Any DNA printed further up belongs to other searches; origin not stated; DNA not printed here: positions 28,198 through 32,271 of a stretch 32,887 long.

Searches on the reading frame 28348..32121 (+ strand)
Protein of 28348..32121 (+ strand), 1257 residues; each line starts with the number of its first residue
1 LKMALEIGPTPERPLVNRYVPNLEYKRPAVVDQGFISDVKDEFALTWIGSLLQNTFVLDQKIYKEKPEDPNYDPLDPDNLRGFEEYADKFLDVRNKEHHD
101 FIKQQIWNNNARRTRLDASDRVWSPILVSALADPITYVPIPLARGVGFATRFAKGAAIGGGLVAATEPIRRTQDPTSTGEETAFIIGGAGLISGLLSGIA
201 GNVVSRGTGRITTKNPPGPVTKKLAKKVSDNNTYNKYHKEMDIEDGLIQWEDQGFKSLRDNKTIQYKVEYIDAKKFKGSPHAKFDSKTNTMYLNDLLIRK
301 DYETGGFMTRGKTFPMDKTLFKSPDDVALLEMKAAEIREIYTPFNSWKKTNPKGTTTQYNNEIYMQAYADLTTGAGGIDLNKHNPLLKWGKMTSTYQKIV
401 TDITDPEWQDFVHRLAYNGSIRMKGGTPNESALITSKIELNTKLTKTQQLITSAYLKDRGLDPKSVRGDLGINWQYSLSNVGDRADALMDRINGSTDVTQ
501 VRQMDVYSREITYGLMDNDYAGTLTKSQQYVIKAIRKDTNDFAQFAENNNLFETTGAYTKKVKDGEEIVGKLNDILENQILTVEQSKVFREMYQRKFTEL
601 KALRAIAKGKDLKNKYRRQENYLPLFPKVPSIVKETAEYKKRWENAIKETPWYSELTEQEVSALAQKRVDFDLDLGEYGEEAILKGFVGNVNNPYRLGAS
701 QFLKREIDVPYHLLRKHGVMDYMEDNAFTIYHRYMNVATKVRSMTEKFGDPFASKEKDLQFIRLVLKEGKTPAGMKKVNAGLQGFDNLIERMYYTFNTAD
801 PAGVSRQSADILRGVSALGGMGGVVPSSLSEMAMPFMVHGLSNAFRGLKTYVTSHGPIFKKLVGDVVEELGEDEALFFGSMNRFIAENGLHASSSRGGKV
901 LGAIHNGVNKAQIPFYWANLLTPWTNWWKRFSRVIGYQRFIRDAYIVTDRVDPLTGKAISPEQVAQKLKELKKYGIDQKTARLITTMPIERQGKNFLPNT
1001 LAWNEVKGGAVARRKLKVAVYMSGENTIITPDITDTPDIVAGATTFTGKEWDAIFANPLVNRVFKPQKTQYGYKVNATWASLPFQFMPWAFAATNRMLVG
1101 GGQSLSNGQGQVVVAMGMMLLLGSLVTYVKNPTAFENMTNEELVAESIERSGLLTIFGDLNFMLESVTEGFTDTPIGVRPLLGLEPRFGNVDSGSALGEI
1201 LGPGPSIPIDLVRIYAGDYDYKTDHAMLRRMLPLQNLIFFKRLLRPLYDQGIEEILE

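Call 48: search_protein_families(library=phrogs, proteins=[window:28348-32121:+], max_evalue=0.001)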
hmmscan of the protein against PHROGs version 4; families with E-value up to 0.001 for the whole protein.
window:28348-32121:+ (1257 aa): 2 families
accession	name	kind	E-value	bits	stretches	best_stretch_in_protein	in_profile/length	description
phrog_342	-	head and packaging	2.8e-41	142.6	3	39-420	229-495/1235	internal virion protein with endolysin domain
phrog_16310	-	unknown function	1.8e-24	86.3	2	1079-1244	1241-1403/1411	-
